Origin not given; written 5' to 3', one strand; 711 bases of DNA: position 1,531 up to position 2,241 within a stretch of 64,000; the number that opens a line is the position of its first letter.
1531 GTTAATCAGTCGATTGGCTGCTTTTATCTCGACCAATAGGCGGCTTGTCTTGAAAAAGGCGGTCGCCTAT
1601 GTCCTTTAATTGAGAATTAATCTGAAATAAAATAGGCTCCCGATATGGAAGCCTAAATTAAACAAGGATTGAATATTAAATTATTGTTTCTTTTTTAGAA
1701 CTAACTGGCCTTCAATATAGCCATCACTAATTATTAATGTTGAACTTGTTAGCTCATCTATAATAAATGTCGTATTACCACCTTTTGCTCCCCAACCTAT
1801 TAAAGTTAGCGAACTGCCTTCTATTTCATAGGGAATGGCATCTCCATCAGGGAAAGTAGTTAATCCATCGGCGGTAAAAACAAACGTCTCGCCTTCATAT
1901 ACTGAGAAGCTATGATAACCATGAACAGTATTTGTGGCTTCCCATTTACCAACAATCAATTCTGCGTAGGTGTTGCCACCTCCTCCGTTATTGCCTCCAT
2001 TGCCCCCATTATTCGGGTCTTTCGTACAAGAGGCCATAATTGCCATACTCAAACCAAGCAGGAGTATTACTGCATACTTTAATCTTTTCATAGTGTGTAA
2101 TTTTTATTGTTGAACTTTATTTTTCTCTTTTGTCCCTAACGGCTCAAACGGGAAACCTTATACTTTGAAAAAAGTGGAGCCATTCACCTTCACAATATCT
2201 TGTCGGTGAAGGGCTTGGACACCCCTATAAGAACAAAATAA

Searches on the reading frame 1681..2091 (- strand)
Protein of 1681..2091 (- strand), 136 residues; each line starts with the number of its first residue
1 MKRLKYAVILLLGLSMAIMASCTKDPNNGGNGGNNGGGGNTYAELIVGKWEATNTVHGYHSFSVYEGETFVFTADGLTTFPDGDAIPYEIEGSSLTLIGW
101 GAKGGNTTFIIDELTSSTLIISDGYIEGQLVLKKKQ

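Call 5: search_protein_families(library=pfam, proteins=[window:1681-2091:-], max_evalue=0.01)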
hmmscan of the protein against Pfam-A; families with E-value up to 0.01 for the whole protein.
window:1681-2091:- (136 aa): 0 families

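Call 6: search_protein_families(library=ncbifam, proteins=[window:1681-2091:-], max_evalue=0.1)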
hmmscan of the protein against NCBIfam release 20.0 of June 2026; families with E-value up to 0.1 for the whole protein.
window:1681-2091:- (136 aa): 2 families
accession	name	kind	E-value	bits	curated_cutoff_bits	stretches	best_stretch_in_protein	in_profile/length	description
NF038041.1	fim_Mfa1_fam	subfamily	0.00026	20.3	130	1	5-47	4-44/495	Mfa1 family fimbria major subunit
NF047882.1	PA0050_fam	equivalog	0.081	13.1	45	0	1-23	1-23/45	PA0050 family protein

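Call 7: search_protein_families(library=padloc, proteins=[window:1681-2091:-], max_evalue=0.1)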
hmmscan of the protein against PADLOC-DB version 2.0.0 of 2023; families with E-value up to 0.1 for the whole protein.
window:1681-2091:- (136 aa): 0 families

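Call 8: search_protein_families(library=phrogs, proteins=[window:1681-2091:-], max_evalue=0.1)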
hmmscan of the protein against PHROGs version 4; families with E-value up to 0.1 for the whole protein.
window:1681-2091:- (136 aa): 1 family
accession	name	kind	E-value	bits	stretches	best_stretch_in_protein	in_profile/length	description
phrog_20608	-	unknown function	0.013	16.4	1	8-35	10-36/46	-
